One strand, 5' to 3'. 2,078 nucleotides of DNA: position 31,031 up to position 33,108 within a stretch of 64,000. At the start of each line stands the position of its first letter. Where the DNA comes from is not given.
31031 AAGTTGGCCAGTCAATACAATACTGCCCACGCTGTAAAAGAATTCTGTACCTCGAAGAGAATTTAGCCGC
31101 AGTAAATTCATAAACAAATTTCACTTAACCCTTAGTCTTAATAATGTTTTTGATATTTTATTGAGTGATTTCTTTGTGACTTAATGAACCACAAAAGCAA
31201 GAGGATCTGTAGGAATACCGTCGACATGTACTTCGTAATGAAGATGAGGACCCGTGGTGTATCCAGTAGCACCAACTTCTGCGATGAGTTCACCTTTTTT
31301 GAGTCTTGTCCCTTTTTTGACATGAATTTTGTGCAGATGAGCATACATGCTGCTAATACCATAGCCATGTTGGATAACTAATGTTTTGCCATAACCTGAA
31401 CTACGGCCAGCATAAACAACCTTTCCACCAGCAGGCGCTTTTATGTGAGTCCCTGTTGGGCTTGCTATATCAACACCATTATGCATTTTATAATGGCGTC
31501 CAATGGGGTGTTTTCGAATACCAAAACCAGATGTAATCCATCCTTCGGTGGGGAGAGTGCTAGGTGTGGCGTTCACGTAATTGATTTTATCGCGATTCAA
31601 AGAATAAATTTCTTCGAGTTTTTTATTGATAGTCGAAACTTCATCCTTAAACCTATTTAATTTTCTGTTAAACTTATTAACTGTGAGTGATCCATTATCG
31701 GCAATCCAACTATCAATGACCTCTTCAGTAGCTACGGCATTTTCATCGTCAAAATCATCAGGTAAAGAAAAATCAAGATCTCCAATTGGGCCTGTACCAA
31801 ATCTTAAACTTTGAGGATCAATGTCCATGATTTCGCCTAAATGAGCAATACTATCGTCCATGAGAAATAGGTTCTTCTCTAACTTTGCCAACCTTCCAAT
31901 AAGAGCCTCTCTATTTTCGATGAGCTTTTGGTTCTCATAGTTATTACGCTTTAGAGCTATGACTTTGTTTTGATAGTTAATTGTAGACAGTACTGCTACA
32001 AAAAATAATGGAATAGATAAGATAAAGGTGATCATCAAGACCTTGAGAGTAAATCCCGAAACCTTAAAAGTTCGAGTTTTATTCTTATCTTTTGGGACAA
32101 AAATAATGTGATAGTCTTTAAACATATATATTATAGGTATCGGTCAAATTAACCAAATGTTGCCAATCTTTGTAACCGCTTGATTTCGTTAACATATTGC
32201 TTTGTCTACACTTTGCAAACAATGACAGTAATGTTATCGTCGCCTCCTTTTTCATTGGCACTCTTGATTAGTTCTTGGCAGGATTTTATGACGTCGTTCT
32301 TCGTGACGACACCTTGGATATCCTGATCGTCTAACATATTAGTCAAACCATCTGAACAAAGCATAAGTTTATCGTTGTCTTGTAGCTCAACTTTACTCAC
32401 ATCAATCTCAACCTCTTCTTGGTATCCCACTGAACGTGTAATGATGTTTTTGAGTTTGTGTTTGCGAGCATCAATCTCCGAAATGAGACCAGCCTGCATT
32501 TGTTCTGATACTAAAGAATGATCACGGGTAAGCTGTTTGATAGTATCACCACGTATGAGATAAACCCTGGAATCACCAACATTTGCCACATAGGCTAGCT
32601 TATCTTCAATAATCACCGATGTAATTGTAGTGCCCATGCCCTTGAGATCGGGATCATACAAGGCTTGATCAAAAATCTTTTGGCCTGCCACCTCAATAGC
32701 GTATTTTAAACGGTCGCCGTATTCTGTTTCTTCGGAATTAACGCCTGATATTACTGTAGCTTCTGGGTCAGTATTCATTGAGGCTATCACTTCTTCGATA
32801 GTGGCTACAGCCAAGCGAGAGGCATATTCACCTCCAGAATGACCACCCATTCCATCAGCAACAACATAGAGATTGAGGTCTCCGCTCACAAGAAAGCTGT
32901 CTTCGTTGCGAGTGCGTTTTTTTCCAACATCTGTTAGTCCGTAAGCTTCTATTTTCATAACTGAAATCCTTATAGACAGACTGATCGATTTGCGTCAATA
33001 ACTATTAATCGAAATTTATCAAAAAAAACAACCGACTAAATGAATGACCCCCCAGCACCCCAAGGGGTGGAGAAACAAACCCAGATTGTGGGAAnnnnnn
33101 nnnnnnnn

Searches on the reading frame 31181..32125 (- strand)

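Call 5: search_protein_families(library=pfam, proteins=[window:31181-32125:-], max_evalue=0.01)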
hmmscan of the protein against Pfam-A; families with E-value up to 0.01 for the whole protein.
window:31181-32125:- (314 aa): 1 family
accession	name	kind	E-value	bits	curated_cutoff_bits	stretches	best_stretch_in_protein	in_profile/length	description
PF01551.29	Peptidase_M23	-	2.6e-34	117.7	28.7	1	213-308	1-96/96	Peptidase family M23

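Call 6: search_protein_families(library=ncbifam, proteins=[window:31181-32125:-], max_evalue=0.01)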
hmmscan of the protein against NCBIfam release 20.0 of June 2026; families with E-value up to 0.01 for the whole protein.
window:31181-32125:- (314 aa): 15 families
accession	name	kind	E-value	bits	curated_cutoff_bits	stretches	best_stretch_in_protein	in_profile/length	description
NF052530.1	Heli_ShapePgp3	exception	9.5e-30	103.6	300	1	156-312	107-264/270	peptidoglycan metallopeptidase Pgp3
NF053825.1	PdgNdpepShyA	equivalog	4.8e-23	81.5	700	1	198-309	278-390/425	peptidoglycan DD-endopeptidase ShyA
NF008652.0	PRK11649.1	equivalog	5.1e-23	81.4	341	1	199-310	296-408/439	murein DD-endopeptidase MepM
NF053824.1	PdgNdpepShyC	equivalog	1.2e-22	80.4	700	1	196-308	276-389/429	peptidoglycan DD-endopeptidase ShyC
NF052529.1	PG_M23_Pgp6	exception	9.9e-22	77.2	600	1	214-308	334-428/452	peptidoglycan metallopeptidase Pgp6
NF052336.1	PdgHdaseHSB100310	equivalog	9.4e-21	74.5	500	1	191-303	37-145/316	peptidoglycan hydrolase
NF041208.1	celldiv_DipM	equivalog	6.4e-19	68.5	740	1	192-310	301-415/419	cell division endopeptidase DipM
NF050804.1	CellDivDipMCaul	equivalog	1.4e-17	63.8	900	1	192-301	510-615/634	cell division endopeptidase DipM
NF008123.1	PRK10871.1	equivalog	2.3e-15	56.9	311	1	215-312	265-362/365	murein hydrolase activator NlpD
NF040883.1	amid_act_ActS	equivalog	3.3e-15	56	375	1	195-311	118-232/242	amidase activator ActS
NF053738.1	S2SprSpoIIQBc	equivalog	4.2e-14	52.7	250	1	211-312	118-223/232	stage II sporulation protein SpoIIQ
NF008644.1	PRK11637.1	equivalog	1.1e-13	51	270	1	215-310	286-381/385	murein hydrolase activator EnvC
NF047755.1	LIC_10271_M23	exception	1.7e-10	41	180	1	207-283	109-185/207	LIC_10271 family cell wall hydrolase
NF004799.0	PRK06148.1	subfamily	2.4e-06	25.8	1128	1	207-302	433-540/1015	hypothetical protein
NF047657.1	CellWlHdaseLepto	equivalog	1.6e-05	24.5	400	1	213-281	126-194/221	hypothetical protein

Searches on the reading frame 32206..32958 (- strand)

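Call 5: search_protein_families(library=pfam, proteins=[window:32206-32958:-], max_evalue=0.01)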
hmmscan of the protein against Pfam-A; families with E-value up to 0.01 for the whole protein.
window:32206-32958:- (250 aa): 3 families
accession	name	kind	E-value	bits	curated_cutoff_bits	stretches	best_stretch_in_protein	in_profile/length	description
PF13672.11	PP2C_2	-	3.2e-17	63.2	24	1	14-240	8-201/209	Protein phosphatase 2C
PF00481.26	PP2C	-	9.4e-17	61.9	20.3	1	31-243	37-255/255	Protein phosphatase 2C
PF07228.17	SpoIIE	-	1.1e-06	29.2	25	1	176-249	104-190/192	Stage II sporulation protein E (SpoIIE)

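Call 6: search_protein_families(library=ncbifam, proteins=[window:32206-32958:-], max_evalue=0.01)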
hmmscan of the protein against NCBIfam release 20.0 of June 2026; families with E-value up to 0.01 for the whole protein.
window:32206-32958:- (250 aa): 2 families
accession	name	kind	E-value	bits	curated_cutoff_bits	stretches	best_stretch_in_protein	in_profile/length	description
NF033484.1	Stp1_PP2C_phos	equivalog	1.5e-78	263.5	230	1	9-248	2-231/232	Stp1/IreP family PP2C-type Ser/Thr phosphatase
NF011149.0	PRK14559.1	equivalog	2.7e-34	118.9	374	1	2-249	371-630/642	serine/threonine phosphatase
